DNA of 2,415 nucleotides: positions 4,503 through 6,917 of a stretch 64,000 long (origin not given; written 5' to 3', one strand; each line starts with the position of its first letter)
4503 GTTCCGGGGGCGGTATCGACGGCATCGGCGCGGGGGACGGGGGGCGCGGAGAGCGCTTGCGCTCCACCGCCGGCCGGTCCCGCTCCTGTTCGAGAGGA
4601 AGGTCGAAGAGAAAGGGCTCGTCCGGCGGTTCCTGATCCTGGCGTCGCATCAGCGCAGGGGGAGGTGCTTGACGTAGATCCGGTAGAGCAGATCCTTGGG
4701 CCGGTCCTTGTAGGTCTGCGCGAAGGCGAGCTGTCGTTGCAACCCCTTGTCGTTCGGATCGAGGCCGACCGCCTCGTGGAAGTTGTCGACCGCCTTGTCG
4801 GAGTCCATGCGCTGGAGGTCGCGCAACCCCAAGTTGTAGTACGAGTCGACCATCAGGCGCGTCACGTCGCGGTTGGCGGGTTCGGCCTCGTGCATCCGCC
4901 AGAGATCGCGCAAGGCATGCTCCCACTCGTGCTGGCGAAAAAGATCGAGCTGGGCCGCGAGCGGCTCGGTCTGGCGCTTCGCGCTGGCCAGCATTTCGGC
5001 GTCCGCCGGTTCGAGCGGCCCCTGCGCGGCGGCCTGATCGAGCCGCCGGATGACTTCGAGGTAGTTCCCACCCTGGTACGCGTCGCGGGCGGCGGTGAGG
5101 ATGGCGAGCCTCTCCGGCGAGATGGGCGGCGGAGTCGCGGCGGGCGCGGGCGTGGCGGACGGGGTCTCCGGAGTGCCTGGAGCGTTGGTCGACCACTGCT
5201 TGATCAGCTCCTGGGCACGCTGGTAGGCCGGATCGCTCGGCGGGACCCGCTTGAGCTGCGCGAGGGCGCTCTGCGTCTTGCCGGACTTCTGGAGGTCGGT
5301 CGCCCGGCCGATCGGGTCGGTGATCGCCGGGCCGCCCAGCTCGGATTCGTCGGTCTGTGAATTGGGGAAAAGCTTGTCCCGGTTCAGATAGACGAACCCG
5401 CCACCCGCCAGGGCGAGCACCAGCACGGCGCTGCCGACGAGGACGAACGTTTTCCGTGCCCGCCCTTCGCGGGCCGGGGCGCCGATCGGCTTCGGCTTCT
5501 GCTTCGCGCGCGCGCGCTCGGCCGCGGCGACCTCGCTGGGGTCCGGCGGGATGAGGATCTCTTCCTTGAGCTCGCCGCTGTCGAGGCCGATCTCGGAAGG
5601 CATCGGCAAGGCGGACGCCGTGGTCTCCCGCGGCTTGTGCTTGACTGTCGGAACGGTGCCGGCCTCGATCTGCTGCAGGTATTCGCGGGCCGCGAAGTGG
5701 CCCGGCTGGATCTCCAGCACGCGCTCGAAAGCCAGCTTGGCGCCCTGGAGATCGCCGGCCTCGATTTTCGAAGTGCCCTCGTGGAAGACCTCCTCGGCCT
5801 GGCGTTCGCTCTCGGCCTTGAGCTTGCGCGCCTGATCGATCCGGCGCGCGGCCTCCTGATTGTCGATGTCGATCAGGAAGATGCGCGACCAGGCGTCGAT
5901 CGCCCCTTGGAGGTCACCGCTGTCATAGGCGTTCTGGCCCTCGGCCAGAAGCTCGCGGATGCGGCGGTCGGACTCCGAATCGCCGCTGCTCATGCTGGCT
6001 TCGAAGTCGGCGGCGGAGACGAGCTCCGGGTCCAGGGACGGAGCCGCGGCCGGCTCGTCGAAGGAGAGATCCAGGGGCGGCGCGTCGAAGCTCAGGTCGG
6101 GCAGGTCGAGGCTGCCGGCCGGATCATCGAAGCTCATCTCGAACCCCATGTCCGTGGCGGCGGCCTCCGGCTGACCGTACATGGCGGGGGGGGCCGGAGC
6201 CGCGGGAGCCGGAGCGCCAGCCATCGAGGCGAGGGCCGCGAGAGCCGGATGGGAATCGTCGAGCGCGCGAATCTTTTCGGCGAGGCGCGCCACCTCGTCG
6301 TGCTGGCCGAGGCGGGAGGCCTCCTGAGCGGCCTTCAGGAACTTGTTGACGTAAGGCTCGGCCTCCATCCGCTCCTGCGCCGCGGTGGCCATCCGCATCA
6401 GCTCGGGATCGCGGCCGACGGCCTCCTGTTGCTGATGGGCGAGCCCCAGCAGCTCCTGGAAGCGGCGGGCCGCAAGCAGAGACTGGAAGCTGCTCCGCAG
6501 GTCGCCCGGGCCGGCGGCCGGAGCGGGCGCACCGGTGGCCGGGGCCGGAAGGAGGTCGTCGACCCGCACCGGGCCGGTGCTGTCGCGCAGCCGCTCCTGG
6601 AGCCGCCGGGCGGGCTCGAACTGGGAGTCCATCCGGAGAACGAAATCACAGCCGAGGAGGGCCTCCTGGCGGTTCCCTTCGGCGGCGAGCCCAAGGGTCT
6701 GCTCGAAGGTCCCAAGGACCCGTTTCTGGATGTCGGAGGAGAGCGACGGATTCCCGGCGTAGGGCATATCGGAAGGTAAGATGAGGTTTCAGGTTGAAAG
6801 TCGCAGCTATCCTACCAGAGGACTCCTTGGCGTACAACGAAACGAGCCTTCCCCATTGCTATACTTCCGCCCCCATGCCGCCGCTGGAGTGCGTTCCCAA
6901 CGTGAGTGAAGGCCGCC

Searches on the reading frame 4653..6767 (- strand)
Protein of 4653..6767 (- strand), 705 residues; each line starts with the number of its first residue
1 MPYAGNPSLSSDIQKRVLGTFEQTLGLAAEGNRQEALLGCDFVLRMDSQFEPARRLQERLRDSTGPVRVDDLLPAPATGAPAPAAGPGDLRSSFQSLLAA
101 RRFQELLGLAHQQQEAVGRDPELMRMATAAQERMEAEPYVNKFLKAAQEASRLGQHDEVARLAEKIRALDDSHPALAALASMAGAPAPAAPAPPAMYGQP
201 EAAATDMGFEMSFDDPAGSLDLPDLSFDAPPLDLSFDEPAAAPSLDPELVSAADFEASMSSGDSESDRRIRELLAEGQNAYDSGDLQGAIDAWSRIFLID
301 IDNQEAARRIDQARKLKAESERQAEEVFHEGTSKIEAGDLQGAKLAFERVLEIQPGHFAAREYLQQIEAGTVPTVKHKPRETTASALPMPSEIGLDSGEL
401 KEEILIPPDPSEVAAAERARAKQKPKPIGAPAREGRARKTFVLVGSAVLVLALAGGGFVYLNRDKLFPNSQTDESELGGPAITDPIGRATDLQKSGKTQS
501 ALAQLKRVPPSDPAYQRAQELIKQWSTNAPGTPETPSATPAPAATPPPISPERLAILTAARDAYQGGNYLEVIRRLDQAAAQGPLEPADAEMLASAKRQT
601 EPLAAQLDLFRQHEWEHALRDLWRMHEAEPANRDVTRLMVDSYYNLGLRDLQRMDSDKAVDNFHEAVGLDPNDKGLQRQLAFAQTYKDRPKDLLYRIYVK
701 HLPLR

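Call 58: search_protein_families(library=pfam, proteins=[window:4653-6767:-], max_evalue=0.01)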
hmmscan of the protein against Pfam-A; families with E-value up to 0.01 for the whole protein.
window:4653-6767:- (705 aa): 5 families
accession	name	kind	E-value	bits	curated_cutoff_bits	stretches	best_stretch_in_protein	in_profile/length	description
PF07719.23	TPR_2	-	1e-07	31.9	27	0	328-357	5-34/34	Tetratricopeptide repeat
PF00515.34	TPR_1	-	4.1e-05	23.6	27.8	0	641-673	2-34/34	Tetratricopeptide repeat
PF13428.12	TPR_14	-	0.00017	22.4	23.5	0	336-366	13-43/44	Tetratricopeptide repeat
PF16918.11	PknG_TPR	-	0.0035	16.6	27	0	243-359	48-163/340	Protein kinase G tetratricopeptide repeat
PF13181.12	TPR_8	-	0.0088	16.6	25.7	0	334-356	11-33/34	Tetratricopeptide repeat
